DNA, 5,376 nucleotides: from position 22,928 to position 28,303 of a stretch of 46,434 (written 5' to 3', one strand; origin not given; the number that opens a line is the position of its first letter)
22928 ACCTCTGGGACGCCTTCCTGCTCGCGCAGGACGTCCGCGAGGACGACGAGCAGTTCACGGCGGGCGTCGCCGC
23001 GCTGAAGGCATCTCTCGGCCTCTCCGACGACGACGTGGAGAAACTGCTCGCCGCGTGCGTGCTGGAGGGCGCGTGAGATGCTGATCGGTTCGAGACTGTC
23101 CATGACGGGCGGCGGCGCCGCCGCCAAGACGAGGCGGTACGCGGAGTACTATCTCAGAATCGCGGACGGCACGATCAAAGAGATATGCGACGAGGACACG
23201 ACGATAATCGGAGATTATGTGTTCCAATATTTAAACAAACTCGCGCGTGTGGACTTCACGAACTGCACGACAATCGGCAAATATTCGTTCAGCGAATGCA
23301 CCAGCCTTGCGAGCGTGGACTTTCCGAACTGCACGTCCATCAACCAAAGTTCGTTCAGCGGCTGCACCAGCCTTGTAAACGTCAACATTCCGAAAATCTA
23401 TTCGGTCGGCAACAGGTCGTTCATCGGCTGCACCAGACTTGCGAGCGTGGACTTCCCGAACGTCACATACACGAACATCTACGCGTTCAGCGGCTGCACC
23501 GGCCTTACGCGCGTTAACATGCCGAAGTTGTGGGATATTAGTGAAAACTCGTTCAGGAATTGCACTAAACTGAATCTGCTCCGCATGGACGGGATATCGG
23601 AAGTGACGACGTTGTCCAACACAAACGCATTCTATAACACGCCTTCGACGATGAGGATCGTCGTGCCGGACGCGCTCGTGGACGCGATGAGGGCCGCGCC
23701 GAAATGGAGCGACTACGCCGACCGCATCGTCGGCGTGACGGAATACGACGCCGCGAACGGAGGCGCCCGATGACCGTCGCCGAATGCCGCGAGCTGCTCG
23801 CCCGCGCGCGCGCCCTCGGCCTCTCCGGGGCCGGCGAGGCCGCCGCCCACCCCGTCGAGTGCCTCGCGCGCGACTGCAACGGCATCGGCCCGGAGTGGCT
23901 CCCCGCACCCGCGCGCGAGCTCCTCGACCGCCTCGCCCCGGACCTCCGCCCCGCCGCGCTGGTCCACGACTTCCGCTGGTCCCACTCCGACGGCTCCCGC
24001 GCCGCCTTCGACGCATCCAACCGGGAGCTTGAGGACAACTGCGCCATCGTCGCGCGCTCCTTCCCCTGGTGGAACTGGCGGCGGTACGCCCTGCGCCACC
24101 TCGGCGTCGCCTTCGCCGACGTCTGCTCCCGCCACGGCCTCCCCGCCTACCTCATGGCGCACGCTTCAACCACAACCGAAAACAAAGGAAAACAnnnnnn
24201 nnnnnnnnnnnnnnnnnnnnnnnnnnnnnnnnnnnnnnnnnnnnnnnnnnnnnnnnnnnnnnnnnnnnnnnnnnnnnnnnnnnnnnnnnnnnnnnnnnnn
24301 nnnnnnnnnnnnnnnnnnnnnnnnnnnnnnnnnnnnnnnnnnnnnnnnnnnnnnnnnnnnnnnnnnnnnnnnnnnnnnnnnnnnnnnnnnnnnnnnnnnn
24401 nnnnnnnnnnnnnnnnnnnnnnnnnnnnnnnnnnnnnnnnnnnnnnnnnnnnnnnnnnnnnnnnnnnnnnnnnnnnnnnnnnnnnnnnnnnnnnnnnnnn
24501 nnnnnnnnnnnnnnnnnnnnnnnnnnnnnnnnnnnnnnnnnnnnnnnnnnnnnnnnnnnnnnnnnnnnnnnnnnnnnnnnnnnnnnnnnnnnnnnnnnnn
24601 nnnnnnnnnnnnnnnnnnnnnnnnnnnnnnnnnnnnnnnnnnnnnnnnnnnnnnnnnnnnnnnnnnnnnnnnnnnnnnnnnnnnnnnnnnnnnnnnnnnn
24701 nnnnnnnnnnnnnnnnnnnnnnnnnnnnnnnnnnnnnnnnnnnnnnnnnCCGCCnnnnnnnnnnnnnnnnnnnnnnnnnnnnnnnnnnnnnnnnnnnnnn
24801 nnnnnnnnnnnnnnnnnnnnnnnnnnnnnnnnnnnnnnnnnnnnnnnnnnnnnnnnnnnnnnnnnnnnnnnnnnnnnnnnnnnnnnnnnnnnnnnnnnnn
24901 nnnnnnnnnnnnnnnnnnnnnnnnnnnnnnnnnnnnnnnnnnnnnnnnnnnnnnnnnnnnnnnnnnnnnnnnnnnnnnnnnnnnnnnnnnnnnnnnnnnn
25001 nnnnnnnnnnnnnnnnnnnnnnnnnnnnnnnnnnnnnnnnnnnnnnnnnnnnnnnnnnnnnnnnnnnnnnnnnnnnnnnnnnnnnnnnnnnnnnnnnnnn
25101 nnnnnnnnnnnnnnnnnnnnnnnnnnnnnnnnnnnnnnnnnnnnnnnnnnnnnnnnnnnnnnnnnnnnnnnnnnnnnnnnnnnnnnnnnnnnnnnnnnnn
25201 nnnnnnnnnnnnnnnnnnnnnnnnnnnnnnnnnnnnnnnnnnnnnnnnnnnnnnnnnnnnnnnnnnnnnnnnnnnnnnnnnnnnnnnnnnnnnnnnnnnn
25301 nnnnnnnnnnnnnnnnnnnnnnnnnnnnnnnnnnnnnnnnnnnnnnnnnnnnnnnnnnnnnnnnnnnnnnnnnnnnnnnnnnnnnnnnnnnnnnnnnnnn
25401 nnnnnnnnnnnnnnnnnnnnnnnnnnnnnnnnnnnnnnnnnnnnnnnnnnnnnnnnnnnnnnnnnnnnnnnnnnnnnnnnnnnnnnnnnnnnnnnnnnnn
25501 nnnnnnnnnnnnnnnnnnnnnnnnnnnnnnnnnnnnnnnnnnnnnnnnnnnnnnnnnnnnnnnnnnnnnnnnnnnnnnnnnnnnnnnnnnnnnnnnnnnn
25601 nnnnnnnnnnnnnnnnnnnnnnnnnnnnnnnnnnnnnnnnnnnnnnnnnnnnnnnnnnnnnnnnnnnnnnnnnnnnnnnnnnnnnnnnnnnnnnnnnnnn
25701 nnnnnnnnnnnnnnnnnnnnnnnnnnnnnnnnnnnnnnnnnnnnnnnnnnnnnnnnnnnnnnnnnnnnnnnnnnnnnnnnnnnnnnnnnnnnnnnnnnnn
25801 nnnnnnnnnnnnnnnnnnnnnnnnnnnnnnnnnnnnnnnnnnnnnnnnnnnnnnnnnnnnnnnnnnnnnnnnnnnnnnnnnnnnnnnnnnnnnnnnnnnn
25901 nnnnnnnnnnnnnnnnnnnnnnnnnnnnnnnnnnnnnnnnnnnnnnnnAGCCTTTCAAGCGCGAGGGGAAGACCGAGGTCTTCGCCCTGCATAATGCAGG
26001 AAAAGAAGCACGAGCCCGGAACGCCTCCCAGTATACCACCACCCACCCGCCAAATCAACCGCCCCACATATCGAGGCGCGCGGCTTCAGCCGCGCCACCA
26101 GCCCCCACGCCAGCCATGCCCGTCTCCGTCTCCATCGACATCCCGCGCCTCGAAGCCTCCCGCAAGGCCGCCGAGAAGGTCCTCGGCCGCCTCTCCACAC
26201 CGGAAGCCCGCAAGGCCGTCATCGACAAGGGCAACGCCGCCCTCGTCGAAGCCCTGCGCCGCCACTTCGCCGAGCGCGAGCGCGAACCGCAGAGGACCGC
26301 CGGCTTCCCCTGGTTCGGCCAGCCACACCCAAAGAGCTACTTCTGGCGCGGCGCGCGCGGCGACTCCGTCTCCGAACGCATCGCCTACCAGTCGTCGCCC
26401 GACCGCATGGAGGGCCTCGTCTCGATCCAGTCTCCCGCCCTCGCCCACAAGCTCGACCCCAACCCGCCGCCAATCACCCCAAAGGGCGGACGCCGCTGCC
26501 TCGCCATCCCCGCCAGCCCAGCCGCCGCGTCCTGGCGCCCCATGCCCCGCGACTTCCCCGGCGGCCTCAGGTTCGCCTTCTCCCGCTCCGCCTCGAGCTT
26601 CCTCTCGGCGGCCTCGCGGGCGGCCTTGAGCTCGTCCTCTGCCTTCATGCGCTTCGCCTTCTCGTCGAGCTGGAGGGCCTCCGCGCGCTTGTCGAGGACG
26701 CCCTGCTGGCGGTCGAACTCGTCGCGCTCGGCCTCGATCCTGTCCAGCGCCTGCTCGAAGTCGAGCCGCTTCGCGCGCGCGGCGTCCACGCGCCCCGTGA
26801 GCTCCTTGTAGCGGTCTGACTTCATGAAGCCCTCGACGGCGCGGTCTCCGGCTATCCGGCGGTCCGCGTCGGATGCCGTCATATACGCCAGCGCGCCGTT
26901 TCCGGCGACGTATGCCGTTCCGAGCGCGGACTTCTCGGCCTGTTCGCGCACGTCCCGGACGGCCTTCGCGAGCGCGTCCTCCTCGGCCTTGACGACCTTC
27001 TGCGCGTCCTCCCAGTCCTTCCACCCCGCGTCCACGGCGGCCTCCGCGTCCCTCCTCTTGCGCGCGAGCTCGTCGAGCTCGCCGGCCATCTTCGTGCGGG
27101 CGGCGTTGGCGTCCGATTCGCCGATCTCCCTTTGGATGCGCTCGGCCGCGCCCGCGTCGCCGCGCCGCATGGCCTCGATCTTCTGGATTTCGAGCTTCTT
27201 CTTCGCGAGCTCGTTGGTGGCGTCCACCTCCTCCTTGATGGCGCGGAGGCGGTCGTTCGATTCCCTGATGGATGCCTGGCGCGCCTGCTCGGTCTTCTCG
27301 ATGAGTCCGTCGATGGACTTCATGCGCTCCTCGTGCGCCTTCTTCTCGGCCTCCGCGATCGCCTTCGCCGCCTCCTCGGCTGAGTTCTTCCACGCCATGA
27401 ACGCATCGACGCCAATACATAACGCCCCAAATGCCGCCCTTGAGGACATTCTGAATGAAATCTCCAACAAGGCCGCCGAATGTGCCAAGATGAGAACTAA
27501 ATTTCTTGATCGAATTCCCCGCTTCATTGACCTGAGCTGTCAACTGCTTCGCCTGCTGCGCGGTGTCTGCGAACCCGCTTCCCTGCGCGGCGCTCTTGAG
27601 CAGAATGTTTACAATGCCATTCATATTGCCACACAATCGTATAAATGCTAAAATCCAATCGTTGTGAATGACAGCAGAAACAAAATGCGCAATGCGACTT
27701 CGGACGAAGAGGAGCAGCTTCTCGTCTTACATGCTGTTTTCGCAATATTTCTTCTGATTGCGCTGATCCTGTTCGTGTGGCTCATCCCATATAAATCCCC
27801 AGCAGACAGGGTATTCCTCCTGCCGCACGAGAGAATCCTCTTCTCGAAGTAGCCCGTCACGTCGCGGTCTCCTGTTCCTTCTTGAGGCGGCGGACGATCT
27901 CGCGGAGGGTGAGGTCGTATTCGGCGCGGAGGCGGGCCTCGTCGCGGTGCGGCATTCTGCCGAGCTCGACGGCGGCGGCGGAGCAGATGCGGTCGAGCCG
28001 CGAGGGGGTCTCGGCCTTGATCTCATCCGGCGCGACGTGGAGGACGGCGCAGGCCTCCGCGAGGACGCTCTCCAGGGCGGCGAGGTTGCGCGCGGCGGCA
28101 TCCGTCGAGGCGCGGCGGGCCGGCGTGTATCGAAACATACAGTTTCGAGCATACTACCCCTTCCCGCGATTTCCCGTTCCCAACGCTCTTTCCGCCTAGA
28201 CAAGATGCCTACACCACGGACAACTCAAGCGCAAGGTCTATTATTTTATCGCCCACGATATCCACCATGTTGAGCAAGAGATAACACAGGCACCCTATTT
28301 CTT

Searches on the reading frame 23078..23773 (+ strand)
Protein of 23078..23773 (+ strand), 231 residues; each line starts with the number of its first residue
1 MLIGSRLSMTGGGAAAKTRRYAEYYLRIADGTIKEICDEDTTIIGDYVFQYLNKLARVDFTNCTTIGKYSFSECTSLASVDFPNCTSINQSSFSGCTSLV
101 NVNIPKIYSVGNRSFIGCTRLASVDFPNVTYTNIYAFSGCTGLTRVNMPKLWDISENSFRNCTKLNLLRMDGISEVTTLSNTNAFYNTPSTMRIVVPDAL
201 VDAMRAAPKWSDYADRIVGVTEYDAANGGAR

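Call 13: search_protein_families(library=pfam, proteins=[window:23078-23773:+], max_evalue=0.01)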
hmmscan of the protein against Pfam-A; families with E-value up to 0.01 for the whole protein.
window:23078-23773:+ (231 aa): 3 families
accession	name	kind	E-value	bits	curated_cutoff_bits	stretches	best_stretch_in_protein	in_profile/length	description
PF13306.12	LRR_5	-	9.1e-42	142.4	27.7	2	42-166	1-127/127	BspA type Leucine rich repeat region (6 copies)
PF13576.12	Pentapeptide_3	-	0.00016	22.2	27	1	58-97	10-48/48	Pentapeptide repeats (9 copies)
PF13855.12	LRR_8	-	0.00083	19.5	27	0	59-101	9-53/61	Leucine rich repeat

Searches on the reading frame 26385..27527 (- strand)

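Call 27: search_protein_families(library=pfam, proteins=[window:26385-27527:-], max_evalue=0.01)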
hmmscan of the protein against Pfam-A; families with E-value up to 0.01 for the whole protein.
window:26385-27527:- (380 aa): 0 families

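Call 47: search_protein_families(library=phrogs, proteins=[window:26385-27527:-], max_evalue=0.01)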
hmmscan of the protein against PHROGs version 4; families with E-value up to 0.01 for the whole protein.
window:26385-27527:- (380 aa): 1 family
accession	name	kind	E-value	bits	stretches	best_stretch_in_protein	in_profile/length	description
phrog_37308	-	unknown function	0.0074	17.9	0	208-246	30-69/88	-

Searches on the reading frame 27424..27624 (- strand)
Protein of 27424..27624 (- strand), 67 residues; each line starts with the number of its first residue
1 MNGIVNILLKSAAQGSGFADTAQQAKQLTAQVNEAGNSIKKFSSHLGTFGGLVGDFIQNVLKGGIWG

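Call 38: find_related_loci(query=window:27424-27624:-, collection=viral_contigs, flank=10000)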
Query seq(67 aa) (67 aa) in viral_contigs; peptide patterns used: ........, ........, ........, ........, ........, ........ (x = any residue, [..] = any of these).
35 stretches matched a pattern, but none encodes a relative of the query by tblastn (E <= 1e-3).

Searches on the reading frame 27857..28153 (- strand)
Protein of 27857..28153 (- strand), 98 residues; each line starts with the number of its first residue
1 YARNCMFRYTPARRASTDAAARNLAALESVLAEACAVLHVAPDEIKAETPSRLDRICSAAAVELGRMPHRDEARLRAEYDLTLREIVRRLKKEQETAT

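Call 47: search_protein_families(library=phrogs, proteins=[window:27857-28153:-], max_evalue=0.01)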
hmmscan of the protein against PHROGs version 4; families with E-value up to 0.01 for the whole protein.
window:27857-28153:- (98 aa): 0 families

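Call 105: search_solved_structures(query=window:27860-28138:-, max_evalue=10)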
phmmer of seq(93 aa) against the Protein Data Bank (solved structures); distinct sequences matched with E-value up to 10: 3.
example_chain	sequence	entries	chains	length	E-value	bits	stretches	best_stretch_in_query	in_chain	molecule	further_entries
3ktd_A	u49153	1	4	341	1.1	13.1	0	17-46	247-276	Prephenate dehydrogenase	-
3ozm_A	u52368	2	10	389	1.6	12.6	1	34-73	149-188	Putative mandelate racemase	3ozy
3h12_A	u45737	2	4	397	1.7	12.5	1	34-73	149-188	mandelate racemase | Putative mandelate racemase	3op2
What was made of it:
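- Tried and rejected: The candidate binder, the 98-aa ORF at 27860-28153, has no PDB sequence match (call 105).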

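Call 106: predict_structure(protein=window:27860-28153:-)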
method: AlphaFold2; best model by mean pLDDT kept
length: 98 residues; sequences in the alignment: 1
mean_pLDDT: 68.9   pTM: 0.56
mean pLDDT of the five models: 68.9, 61.4, 58.2, 57.7, 52.8
residues with pLDDT >= 90: 0; 70-90: 62; 50-70: 28; < 50: 8
segments of 3 or more residues with pLDDT < 50: 1-6
pLDDT, mean of each block of 10 residues (from residue 1): 45 66 76 72 61 75 73 73 77 69
secondary structure, 60 per line:
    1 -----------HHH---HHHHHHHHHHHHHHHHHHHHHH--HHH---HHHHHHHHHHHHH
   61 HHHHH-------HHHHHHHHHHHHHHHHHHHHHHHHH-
elements in order: H18-39 H48-65 H73-97

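Call 108: fold_search(model_id=the predicted structure, library=pdb)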
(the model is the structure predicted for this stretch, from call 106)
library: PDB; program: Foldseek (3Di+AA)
matches with E <= 10: 18; with E <= 0.001: 0
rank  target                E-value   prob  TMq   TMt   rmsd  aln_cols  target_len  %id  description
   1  3onj                  4.4e+00  0.14  0.39  0.40   5.8        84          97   19  Crystal structure of yeast Vti1p_Habc domain (released 2011-07-20)
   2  2odm_A                5.3e+00  0.11  0.34  0.41   6.4        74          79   16  Crystal structure of S. aureus YlaN, an essential leucine rich protein involved in the control of cell shape (released 2007-06-05)
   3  8rz0_G                5.9e+00  0.18  0.46  0.49   6.1        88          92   18  Synthetic immunogen RH5-34EM bound to monoclonal antibody R5.016 (released 2024-07-17)
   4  9qgy_G                6.9e+00  0.09  0.34  0.11  16.8        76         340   12  Structure of the YbjP lipoprotein bound to the MacAB-TolC tripartite efflux pump (released 2026-03-25)
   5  4v47_BT               6.9e+00  0.08  0.33  0.37   5.3        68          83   12  Real space refined coordinates of the 30S and 50S subunits fitted into the low resolution cryo-EM map of the EF-G.GTP (released 2014-07-09)
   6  8rz0_C                7.7e+00  0.11  0.43  0.41   5.4        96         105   16  Synthetic immunogen RH5-34EM bound to monoclonal antibody R5.016 (released 2024-07-17)
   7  8poe_A                7.7e+00  0.10  0.44  0.11  13.8        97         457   13  Structure of tissue-specific lipid scramblase ATG9B homotrimer, refined with C3 symmetry applied (released 2023-11-15)
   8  9n6z_LQ               8.2e+00  0.06  0.34  0.06  11.6        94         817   17  SSU processome maturation and disassembly, State D (released 2025-11-05)
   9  2n8w_MODEL_1_A        8.6e+00  0.14  0.45  0.43   3.1        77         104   12  Solution NMR Structure of Designed Protein DA05R1, Northeast Structural Genomics Consortium (NESG) Target OR69 (released 2015-11-25)
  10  5l8f_A                8.6e+00  0.10  0.38  0.41   5.8        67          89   21  Crystal structure of Rhodospirillum rubrum Rru_A0973 mutant E32A, E62A, H65A. (released 2017-06-21)
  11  4j2c_C                8.6e+00  0.07  0.38  0.36   7.0       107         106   10  GARP-SNARE Interaction (released 2013-12-25)
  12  8rz0_A                9.1e+00  0.14  0.51  0.48   4.9        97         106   21  Synthetic immunogen RH5-34EM bound to monoclonal antibody R5.016 (released 2024-07-17)
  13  9xqn_A                9.1e+00  0.13  0.52  0.18   4.8        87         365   21  Cryo-EM structure of apo form of GPR75-bRIL-Fab complex (released 2026-02-04)
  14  8rz0_E                9.7e+00  0.13  0.49  0.44   7.0       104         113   14  Synthetic immunogen RH5-34EM bound to monoclonal antibody R5.016 (released 2024-07-17)
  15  4xpx                  9.7e+00  0.09  0.44  0.36   4.5        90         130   14  Crystal structure of hemerythrin:wild-type (released 2015-04-29)
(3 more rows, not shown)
